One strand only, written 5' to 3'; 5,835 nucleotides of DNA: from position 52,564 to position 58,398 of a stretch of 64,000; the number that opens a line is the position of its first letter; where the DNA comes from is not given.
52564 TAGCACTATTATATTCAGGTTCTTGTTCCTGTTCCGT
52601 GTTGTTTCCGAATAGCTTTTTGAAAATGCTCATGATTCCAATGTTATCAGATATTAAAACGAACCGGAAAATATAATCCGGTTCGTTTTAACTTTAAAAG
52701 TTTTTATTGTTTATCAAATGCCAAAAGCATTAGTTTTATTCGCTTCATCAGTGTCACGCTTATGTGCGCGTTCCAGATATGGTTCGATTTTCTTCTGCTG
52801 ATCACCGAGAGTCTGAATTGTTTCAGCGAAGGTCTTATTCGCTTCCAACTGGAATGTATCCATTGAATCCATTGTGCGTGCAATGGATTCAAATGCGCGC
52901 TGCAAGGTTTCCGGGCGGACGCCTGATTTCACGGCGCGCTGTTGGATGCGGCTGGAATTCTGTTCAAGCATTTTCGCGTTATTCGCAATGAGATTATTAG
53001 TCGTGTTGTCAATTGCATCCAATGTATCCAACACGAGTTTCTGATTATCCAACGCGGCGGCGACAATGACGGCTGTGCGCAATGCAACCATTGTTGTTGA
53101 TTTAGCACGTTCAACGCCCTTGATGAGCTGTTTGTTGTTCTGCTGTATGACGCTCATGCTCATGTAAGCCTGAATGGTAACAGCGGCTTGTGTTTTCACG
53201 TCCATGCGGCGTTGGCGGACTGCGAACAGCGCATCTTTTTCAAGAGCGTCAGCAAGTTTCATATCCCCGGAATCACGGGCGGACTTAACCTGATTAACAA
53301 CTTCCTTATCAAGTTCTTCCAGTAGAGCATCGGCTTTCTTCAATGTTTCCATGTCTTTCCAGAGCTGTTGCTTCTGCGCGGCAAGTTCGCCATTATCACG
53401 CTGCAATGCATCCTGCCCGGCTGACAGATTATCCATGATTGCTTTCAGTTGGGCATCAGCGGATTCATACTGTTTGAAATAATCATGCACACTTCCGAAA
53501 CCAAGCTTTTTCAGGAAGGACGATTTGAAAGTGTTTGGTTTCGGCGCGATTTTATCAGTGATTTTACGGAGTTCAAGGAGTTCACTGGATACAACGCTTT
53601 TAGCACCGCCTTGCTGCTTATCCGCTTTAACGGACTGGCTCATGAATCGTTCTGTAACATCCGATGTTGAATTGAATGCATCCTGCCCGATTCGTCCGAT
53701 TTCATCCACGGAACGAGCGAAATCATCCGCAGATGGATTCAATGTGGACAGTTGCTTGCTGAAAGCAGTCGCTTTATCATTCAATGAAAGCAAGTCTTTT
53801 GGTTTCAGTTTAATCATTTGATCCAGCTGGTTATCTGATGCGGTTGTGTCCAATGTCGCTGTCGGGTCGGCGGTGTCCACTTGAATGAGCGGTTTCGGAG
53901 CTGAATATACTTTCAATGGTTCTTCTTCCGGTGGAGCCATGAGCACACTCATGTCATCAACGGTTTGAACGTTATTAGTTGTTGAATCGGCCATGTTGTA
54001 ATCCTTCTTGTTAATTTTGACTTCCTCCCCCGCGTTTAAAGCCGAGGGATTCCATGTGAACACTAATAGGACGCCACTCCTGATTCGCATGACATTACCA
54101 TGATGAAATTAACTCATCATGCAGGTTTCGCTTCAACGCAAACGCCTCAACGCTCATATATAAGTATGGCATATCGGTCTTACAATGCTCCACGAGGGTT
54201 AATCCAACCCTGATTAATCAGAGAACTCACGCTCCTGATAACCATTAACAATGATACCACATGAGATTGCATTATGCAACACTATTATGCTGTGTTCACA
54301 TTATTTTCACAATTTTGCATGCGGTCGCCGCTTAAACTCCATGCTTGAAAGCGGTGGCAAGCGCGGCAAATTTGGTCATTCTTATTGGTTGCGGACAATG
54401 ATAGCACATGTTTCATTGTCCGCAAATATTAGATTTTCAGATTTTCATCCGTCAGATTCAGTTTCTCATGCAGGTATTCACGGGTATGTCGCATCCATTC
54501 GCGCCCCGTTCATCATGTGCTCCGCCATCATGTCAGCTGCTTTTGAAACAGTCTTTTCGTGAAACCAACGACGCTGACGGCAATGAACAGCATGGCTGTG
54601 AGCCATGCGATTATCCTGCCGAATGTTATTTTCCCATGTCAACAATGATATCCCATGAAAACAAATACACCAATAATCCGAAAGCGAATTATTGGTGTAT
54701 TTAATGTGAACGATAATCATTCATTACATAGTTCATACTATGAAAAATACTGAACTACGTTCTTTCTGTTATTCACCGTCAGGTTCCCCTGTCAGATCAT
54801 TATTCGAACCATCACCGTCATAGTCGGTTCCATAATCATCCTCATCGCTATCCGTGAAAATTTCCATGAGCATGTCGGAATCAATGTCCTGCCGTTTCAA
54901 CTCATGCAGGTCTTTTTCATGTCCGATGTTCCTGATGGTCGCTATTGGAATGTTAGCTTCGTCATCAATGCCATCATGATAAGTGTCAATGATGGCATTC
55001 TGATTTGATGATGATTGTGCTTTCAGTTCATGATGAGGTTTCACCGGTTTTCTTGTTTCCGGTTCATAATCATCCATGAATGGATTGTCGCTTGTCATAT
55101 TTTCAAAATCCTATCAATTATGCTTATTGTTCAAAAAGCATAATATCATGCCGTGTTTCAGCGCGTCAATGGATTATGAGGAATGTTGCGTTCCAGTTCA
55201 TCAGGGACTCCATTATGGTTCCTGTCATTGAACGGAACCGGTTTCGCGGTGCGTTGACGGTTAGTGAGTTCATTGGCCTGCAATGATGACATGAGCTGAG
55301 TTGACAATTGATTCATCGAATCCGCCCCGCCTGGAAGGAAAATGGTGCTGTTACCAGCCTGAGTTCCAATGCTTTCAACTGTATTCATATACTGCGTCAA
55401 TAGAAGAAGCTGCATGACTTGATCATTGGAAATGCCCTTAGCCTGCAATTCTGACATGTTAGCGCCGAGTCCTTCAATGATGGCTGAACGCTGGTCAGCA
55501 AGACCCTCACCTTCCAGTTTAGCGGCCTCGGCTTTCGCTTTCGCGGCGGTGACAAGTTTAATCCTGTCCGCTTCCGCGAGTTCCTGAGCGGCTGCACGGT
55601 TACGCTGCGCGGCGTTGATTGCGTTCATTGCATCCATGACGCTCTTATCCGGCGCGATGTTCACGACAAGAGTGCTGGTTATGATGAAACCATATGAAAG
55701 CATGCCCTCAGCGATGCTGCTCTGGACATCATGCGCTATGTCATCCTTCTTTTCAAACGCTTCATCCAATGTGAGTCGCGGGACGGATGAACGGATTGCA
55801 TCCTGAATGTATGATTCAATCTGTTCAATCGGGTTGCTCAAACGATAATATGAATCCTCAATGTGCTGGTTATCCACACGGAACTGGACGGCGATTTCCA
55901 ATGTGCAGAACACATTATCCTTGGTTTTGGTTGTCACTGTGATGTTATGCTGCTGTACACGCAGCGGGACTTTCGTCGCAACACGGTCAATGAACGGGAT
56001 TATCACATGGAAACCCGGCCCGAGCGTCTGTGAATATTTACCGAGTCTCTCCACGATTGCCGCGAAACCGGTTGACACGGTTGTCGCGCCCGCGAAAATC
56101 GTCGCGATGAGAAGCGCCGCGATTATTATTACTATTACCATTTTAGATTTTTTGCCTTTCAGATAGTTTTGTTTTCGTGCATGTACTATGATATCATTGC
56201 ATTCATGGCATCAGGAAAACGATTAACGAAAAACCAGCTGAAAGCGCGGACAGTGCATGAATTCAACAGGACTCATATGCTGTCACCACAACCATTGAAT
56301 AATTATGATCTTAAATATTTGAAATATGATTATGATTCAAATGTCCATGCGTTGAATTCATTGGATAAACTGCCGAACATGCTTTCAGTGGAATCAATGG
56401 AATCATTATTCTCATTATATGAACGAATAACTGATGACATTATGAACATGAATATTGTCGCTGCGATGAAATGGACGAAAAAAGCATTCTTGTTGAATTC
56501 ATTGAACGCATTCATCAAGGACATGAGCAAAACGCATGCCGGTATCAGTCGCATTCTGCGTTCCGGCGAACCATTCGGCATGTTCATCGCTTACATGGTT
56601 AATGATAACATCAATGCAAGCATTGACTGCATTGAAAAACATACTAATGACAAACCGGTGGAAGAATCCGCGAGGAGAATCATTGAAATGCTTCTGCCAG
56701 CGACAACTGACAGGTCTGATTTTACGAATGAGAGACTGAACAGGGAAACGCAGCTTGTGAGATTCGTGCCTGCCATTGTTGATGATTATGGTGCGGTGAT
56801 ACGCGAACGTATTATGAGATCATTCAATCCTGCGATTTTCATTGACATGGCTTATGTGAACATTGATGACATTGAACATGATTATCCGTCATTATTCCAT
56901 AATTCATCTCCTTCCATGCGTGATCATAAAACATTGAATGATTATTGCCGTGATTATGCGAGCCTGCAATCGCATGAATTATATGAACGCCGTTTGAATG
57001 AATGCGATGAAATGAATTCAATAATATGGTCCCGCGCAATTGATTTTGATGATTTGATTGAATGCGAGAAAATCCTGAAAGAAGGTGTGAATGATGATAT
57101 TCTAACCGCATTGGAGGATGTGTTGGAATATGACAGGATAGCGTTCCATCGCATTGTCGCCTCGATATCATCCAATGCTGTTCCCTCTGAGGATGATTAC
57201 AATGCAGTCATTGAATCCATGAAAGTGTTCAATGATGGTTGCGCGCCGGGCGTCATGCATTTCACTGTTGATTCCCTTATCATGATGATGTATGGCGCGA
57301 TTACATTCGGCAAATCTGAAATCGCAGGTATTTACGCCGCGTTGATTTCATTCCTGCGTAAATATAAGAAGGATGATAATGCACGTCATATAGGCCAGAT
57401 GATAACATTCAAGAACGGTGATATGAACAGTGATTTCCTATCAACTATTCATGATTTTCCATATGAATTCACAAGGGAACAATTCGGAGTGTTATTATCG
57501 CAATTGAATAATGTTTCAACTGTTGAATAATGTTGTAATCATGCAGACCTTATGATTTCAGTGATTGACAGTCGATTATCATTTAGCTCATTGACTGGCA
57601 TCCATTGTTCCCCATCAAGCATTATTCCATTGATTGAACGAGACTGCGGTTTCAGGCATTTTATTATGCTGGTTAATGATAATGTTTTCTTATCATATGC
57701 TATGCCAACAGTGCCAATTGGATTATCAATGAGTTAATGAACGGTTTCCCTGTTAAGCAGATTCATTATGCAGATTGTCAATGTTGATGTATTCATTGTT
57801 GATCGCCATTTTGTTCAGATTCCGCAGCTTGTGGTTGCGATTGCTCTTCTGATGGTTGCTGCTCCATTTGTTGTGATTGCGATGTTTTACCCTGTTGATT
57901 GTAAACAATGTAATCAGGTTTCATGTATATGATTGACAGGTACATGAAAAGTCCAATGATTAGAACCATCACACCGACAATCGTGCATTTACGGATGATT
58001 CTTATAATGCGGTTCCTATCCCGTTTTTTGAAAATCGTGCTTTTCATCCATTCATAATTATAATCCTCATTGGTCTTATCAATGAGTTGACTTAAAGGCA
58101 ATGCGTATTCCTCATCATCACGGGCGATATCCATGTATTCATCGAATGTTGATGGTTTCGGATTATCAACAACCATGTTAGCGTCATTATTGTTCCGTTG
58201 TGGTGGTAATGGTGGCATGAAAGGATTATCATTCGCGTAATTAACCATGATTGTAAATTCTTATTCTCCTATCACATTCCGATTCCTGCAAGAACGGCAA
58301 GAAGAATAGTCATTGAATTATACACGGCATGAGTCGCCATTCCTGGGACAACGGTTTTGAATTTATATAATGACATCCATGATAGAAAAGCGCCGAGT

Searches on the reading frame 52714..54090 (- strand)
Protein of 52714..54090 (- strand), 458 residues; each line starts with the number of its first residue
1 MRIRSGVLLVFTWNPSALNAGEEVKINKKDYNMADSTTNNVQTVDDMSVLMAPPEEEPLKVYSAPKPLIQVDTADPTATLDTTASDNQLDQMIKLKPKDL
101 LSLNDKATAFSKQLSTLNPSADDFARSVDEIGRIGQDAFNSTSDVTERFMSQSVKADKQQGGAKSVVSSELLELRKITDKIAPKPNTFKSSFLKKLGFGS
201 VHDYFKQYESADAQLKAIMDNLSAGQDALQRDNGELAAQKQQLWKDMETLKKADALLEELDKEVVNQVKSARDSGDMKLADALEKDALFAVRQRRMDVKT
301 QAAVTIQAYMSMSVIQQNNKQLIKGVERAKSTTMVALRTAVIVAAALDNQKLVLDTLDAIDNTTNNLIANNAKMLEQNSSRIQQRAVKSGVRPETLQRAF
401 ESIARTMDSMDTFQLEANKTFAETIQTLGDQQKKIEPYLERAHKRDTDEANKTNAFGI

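Call 26: search_protein_families(library=pfam, proteins=[window:52714-54090:-], max_evalue=0.01)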
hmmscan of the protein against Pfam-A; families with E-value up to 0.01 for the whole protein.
window:52714-54090:- (458 aa): 3 families
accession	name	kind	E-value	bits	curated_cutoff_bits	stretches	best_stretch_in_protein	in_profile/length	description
PF05816.16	TelA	-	1.4e-65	222.1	30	1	122-441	2-332/332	Toxic anion resistance protein (TelA)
PF05008.21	V-SNARE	-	0.0017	19.2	25.9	1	208-279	5-74/92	Vesicle transport v-SNARE protein N-terminus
PF02183.23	HALZ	-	0.0055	17.3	28.1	0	213-243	8-38/43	Homeobox associated leucine zipper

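Call 100: search_protein_families(library=phrogs, proteins=[window:52714-54090:-], max_evalue=0.001)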
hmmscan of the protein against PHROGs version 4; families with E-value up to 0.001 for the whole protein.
window:52714-54090:- (458 aa): 1 family
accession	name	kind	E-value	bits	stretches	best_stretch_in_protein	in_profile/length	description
phrog_5890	-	moron, auxiliary metabolic gene and host takeover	1.6e-10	41.5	1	86-441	22-369/374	tellurite resistance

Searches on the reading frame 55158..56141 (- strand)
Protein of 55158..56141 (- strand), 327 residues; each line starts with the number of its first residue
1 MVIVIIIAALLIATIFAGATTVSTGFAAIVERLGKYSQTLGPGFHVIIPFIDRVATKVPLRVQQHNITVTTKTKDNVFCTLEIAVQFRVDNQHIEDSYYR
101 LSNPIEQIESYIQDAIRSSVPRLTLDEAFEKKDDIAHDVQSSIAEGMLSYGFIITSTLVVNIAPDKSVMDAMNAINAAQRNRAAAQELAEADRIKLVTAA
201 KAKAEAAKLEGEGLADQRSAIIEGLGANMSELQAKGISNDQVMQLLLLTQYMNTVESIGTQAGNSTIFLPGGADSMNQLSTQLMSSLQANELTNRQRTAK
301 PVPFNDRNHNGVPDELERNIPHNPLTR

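Call 26: search_protein_families(library=pfam, proteins=[window:55158-56141:-], max_evalue=0.01)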
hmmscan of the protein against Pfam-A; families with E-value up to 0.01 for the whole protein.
window:55158-56141:- (327 aa): 2 families
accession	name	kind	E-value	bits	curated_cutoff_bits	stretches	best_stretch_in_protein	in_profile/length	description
PF01145.31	Band_7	-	9.5e-36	123.9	23.6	1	21-192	2-175/176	SPFH domain / Band 7 family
PF13786.12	DUF4179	-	2.3e-05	25.2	30.1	1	4-71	8-76/94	Domain of unknown function (DUF4179)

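Call 100: search_protein_families(library=phrogs, proteins=[window:55158-56141:-], max_evalue=0.001)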
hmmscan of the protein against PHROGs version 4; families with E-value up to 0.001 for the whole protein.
window:55158-56141:- (327 aa): 1 family
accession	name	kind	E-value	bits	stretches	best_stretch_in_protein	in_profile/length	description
phrog_200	-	other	3.3e-32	113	1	3-259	84-339/379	lipoprotein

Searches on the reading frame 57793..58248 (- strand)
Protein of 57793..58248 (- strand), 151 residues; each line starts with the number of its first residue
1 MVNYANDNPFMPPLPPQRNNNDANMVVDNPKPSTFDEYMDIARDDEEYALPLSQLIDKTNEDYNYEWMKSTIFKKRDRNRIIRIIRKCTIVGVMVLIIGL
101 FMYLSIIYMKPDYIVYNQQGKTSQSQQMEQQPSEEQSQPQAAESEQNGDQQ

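Call 68: search_protein_families(library=pfam, proteins=[window:57793-58248:-], max_evalue=1)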
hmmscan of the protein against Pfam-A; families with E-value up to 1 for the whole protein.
window:57793-58248:- (151 aa): 3 families
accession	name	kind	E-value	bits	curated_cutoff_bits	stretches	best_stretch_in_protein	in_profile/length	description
PF05434.16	Tmemb_9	-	0.0033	17.7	28.6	1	82-145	47-108/145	TMEM9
PF06683.16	DUF1184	-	0.2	11.6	25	1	96-130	78-112/203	Protein of unknown function (DUF1184)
PF16118.10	DUF4834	-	0.24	12.8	27.8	1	93-147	8-65/99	Domain of unknown function (DUF4834)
